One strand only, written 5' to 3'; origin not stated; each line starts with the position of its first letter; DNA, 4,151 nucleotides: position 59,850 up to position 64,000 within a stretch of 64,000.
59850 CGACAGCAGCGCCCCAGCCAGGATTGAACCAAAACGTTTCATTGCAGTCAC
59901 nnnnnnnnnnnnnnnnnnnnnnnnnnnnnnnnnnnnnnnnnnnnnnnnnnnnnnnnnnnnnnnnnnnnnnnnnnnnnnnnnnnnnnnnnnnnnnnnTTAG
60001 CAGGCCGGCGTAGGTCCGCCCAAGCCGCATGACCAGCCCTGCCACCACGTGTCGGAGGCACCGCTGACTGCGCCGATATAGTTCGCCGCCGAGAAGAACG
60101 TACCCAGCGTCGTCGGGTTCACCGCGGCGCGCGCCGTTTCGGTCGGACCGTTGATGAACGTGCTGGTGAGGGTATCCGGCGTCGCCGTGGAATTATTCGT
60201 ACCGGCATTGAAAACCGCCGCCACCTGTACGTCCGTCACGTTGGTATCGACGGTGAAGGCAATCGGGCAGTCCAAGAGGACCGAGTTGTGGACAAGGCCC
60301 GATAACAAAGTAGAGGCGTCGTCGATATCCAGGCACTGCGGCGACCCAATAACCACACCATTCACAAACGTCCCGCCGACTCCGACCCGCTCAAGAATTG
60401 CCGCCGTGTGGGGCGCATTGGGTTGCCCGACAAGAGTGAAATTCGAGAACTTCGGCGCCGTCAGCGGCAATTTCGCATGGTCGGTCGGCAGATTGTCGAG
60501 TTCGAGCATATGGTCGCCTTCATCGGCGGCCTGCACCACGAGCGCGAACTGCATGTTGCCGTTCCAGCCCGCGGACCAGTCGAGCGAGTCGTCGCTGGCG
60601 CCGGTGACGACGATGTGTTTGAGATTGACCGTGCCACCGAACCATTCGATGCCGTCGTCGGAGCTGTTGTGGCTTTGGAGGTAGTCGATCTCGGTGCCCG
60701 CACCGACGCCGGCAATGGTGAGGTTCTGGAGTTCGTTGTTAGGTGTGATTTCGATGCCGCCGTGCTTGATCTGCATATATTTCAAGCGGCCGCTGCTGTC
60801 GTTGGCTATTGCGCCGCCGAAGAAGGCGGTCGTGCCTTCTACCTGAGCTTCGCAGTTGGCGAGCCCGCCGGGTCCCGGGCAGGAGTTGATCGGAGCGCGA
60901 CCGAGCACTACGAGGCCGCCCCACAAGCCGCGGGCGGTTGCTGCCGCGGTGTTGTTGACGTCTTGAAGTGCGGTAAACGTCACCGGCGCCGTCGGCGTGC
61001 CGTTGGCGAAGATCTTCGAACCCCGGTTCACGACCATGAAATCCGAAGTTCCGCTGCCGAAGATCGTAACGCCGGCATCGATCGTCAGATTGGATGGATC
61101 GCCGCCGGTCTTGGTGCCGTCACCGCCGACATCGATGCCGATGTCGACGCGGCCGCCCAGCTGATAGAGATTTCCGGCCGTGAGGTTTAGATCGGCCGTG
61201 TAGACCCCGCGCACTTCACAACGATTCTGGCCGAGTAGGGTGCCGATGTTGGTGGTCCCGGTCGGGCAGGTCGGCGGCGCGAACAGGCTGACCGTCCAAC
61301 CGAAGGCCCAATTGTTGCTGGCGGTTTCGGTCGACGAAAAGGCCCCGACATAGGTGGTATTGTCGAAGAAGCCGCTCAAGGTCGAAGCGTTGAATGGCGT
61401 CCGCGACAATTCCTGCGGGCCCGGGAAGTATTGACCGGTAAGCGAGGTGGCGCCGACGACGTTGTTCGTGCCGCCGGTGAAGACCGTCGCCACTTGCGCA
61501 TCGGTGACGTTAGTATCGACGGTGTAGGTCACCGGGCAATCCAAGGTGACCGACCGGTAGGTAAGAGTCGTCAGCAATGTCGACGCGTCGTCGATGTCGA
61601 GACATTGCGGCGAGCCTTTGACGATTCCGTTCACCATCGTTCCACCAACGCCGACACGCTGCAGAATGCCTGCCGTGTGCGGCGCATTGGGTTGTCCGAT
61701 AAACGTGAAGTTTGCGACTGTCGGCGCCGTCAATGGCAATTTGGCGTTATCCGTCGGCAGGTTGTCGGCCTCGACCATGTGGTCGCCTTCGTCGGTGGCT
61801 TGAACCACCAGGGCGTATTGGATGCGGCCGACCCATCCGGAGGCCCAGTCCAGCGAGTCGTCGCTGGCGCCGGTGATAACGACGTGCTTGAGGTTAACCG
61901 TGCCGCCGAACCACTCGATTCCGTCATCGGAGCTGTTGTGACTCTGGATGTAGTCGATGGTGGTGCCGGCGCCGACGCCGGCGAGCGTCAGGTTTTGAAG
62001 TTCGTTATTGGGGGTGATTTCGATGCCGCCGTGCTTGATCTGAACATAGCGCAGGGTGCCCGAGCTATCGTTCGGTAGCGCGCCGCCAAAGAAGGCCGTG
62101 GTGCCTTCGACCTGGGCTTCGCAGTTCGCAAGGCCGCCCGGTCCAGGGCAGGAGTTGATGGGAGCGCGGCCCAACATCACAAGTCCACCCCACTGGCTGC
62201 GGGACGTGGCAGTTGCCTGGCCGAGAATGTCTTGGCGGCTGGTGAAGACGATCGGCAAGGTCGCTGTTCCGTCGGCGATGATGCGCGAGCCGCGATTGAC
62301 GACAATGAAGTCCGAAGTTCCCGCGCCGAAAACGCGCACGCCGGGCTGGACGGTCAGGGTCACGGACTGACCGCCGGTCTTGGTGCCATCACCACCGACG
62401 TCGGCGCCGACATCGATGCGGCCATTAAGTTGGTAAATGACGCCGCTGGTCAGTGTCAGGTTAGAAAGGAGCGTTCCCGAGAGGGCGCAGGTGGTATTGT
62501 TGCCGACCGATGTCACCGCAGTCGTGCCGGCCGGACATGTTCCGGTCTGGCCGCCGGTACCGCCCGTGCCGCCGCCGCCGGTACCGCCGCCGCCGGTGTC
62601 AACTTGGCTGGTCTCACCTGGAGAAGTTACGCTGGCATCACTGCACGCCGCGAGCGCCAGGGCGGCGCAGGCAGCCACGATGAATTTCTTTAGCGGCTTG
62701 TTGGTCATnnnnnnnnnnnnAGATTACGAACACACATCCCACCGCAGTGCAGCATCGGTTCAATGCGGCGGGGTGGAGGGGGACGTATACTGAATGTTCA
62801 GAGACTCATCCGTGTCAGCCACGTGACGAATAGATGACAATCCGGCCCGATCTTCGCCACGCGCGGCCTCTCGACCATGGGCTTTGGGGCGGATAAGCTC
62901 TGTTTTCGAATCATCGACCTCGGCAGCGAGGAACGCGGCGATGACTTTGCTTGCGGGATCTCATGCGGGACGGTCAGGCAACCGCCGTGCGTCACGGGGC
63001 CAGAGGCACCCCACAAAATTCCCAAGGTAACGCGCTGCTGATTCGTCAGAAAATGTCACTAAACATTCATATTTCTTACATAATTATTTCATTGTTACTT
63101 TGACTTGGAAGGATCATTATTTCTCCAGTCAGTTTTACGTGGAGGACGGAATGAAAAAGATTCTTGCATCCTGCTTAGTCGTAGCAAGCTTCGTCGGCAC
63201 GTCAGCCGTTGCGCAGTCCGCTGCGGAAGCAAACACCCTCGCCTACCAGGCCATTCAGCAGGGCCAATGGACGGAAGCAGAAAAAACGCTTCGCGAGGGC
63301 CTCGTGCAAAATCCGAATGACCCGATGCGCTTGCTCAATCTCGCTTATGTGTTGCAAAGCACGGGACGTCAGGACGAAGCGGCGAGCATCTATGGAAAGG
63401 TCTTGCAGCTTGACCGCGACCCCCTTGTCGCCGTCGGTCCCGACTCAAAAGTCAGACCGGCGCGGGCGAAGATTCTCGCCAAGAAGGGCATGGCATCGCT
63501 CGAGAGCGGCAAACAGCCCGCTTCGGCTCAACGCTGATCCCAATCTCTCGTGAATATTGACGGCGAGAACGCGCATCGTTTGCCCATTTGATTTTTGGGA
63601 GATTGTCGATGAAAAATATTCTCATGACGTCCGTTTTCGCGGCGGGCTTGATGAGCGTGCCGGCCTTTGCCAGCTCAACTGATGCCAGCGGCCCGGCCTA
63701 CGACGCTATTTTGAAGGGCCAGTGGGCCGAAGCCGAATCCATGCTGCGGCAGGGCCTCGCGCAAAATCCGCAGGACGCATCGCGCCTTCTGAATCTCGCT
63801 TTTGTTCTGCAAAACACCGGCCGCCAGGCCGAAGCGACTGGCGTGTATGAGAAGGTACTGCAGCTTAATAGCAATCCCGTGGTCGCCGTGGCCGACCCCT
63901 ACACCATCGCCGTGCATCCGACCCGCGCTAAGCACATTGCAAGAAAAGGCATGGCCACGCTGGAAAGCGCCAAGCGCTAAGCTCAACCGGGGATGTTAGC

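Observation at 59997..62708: Uncharacterised 903-aa lipoprotein built from a tandem duplication of a ~420-aa Cys-patterned module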

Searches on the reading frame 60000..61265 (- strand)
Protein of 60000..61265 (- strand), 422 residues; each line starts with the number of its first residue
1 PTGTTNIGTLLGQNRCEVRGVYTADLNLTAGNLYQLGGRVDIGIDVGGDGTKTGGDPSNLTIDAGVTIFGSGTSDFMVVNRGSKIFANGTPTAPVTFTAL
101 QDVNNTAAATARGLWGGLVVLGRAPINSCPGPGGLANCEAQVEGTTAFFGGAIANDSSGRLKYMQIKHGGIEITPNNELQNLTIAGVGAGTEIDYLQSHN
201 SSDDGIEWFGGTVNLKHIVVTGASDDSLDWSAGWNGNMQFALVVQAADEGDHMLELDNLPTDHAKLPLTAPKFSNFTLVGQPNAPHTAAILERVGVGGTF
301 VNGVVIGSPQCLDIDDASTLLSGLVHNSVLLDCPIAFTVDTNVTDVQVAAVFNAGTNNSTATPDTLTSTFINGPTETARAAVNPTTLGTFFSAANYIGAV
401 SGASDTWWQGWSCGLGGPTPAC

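Call 71: predict_structure(alignment_id=A2)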
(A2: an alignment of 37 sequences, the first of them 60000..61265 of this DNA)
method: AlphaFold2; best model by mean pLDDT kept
length: 422 residues; sequences in the alignment: 37
mean_pLDDT: 90.7   pTM: 0.92
mean pLDDT of the five models: 90.7, 90.4, 88.1, 86.5, 86.1
residues with pLDDT >= 90: 300; 70-90: 98; 50-70: 22; < 50: 2
segments of 3 or more residues with pLDDT < 50: none
pLDDT, mean of each block of 10 residues (from residue 1): 86 94 96 95 89 85 97 93 96 96 91 95 81 73 83 91 96 86 95 97 93 96 93 90 92 86 66 97 85 90 96 89 92 95 94 97 94 97 97 98 92 70 58
secondary structure, 60 per line:
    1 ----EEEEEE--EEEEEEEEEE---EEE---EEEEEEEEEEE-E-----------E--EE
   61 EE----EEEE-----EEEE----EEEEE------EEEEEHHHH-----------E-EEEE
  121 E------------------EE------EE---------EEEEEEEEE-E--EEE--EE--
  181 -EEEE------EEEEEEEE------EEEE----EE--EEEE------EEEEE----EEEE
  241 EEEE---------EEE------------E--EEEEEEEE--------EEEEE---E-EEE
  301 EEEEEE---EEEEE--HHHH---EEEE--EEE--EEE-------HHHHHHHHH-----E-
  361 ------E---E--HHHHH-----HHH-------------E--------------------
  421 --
elements in order: E5-10 E13-22 E26-28 E32-42 E59-62 E67-70 E76-79 E84-88 E95-99 H100-103 E117-121 E159-167 E172-174 E182-185 E192-199 E206-209 E218-221 E228-232 E237-244 E254-256 E272-279 E288-292 E298-306 E310-314 H317-320 E324-327 E330-332 E335-337 H345-353 H374-378

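Call 74: fold_search(model_id=the predicted structure, library=pdb)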
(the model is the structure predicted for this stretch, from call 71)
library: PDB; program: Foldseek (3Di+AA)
matches with E <= 10: 338; with E <= 0.001: 0
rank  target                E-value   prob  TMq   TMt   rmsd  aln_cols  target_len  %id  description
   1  6f7k_A                2.6e-03  0.82  0.24  0.19  15.7       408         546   10  Crystal structure of Dettilon tailspike protein (gp208) (released 2018-12-19)
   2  4ru4_B                4.3e-03  0.66  0.21  0.17  11.8       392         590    8  Crystal structure of the tailspike protein gp49 from Pseudomonas phage LKA1 (released 2015-11-18)
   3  1jrg_B                7.1e-03  0.72  0.24  0.27  12.8       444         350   10  Crystal Structure of the R3 form of Pectate Lyase A, Erwinia chrysanthemi (released 2002-06-19)
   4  7dmk_A                1.1e-02  0.99  0.37  0.23  12.4       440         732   13  PL6 alginate lyase BcAlyPL6 (released 2021-10-06)
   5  7c7d_A                1.2e-02  0.97  0.32  0.26   9.5       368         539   12  Crystal structure of the catalytic unit of thermostable GH87 alpha-1,3-glucanase from Streptomyces thermodiastaticus s (released 2020-11-11)
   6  1tsp                  1.2e-02  0.51  0.23  0.19  13.5       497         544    9  CRYSTAL STRUCTURE OF P22 TAILSPIKE PROTEIN: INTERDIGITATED SUBUNITS IN A THERMOSTABLE TRIMER (released 1995-09-15)
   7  1ooc_A                1.6e-02  0.85  0.24  0.28  13.1       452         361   13  Mutations in the T1.5 loop of pectate lyase A (released 2004-03-16)
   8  6f7k_B                1.8e-02  0.72  0.25  0.21  14.7       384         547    9  Crystal structure of Dettilon tailspike protein (gp208) (released 2018-12-19)
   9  6f7d                  2.5e-02  0.30  0.21  0.18  16.1       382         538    9  Crystal structure of Dettilon tailspike protein (gp208) (released 2018-12-19)
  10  7xze_A                2.9e-02  0.35  0.23  0.22  12.3       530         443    8  Mutant (H176A) of the N-terminal domain of fucoidan lyase FdlA (released 2022-09-28)
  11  7xz9_A                3.0e-02  0.38  0.23  0.23  12.1       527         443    9  Mutant (E236A) of the N-terminal domain of fucoidan lyase FdlA (released 2022-09-28)
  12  7xzc_B                3.3e-02  0.35  0.24  0.24  12.9       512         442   10  Mutant (R240A) of the N-terminal domain of fucoidan lyase FdlA (released 2022-09-28)
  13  4ru4_A                3.4e-02  0.35  0.22  0.18  10.8       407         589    8  Crystal structure of the tailspike protein gp49 from Pseudomonas phage LKA1 (released 2015-11-18)
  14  5zru_A                3.6e-02  0.99  0.40  0.31   8.5       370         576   10  Crystal structure of Agl-KA catalytic domain (released 2019-10-23)
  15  1jta                  3.8e-02  0.69  0.23  0.26  13.3       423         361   13  Crystal Structure of Pectate Lyase A (C2 form) (released 2002-06-19)
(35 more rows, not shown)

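Call 75: search_solved_structures(query=A2, max_evalue=1, show_alignments=2)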
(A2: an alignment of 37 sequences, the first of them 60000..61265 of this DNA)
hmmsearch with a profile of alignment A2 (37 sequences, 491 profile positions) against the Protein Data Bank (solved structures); distinct sequences matched with E-value up to 1: 0.

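Call 76: search_protein_families(library=pfam, alignment_id=A2, max_evalue=0.1)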
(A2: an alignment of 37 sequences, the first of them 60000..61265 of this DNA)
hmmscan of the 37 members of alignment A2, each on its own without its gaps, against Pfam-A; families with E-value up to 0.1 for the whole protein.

A. member 1, window:60000-61265:- (422 aa): 0 families

B. families by the number of members that match (of 37 scanned): 1 family
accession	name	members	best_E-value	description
PF06754.17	PhnG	1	0.093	Phosphonate metabolism protein PhnG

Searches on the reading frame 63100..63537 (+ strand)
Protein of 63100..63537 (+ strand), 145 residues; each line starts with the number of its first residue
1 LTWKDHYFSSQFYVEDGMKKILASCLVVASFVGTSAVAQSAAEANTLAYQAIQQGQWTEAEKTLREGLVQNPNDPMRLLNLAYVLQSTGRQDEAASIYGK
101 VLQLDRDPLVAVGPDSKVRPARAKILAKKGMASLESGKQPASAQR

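Call 9: search_protein_families(library=pfam, proteins=[window:63100-63537:+], max_evalue=0.001)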
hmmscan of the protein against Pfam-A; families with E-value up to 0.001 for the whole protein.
window:63100-63537:+ (145 aa): 14 families
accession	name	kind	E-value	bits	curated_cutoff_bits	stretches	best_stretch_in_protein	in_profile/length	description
PF14559.12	TPR_19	-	1.6e-09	38.4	25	1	51-110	1-61/68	Tetratricopeptide repeat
PF07719.23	TPR_2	-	1.1e-08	35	27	0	44-74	4-34/34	Tetratricopeptide repeat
PF13176.12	TPR_7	-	1.4e-08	34.5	27.9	1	78-109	2-33/36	Tetratricopeptide repeat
PF13428.12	TPR_14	-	5e-08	33.3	23.5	1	46-83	6-43/44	Tetratricopeptide repeat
PF00515.34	TPR_1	-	5.3e-06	26.5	27.8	0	78-107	4-33/34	Tetratricopeptide repeat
PF13432.12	TPR_16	-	1.5e-05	25.8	32.7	1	47-105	3-59/65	Tetratricopeptide repeat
PF13414.12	TPR_11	-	3.1e-05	24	26.8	0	52-89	5-42/42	TPR repeat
PF13431.12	TPR_17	-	6.4e-05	23.4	24.4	0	65-94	3-32/34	Tetratricopeptide repeat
PF13374.12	TPR_10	-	6.5e-05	23.3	27.5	0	78-103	5-30/42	Tetratricopeptide repeat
PF13424.12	TPR_12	-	9.4e-05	23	30.1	0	44-106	5-76/77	Tetratricopeptide repeat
PF13181.12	TPR_8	-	0.00011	22.5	25.7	0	78-107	4-33/34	Tetratricopeptide repeat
PF04733.20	Coatomer_E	-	0.00018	21.5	21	1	45-96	205-256/290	Coatomer epsilon subunit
PF13174.12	TPR_6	-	0.00072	20.5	26.3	0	78-103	3-28/33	Tetratricopeptide repeat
PF07721.20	TPR_4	-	0.00079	20.3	27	0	78-96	4-22/26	Tetratricopeptide repeat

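Call 64: search_protein_families(library=ncbifam, proteins=[window:63100-63537:+], max_evalue=0.00001)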
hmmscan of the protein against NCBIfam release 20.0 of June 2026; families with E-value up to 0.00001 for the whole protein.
window:63100-63537:+ (145 aa): 2 families
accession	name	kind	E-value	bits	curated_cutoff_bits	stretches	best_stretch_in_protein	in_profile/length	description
TIGR02521.1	type_IV_pilW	equivalog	7.9e-07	28.9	154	1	38-106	27-96/234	type IV pilus biogenesis/stability protein PilW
TIGR02917.1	PEP_TPR_lipo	equivalog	5.4e-06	24.6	312.2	1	38-110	733-805/899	XrtA/PEP-CTERM system TPR-repeat protein PrsT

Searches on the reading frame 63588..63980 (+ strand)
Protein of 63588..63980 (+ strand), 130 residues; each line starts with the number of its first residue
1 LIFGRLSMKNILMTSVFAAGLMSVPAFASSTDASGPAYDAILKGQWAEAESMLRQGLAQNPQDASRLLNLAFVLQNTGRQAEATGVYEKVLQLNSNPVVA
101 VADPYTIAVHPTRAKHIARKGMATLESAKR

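Call 9: search_protein_families(library=pfam, proteins=[window:63588-63980:+], max_evalue=0.001)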
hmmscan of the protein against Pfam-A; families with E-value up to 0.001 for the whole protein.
window:63588-63980:+ (130 aa): 8 families
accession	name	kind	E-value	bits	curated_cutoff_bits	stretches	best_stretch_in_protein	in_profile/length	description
PF07719.23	TPR_2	-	5.2e-07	29.7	27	0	67-96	4-33/34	Tetratricopeptide repeat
PF13374.12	TPR_10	-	1.9e-06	28.1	27.5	1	64-93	2-31/42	Tetratricopeptide repeat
PF14559.12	TPR_19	-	2.1e-06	28.4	25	1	41-95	2-56/68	Tetratricopeptide repeat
PF13176.12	TPR_7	-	1.2e-05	25.5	27.9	0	40-64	11-35/36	Tetratricopeptide repeat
PF13428.12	TPR_14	-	1.4e-05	25.7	23.5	0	44-71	15-42/44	Tetratricopeptide repeat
PF04733.20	Coatomer_E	-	0.00013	22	21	1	35-88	206-259/290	Coatomer epsilon subunit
PF23914.1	TPR_CcmH_CycH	-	0.00026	21.3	42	1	45-93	102-150/158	Cytochrome c-type biogenesis protein H TPR domain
PF00515.34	TPR_1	-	0.00031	20.9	27.8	0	67-96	4-33/34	Tetratricopeptide repeat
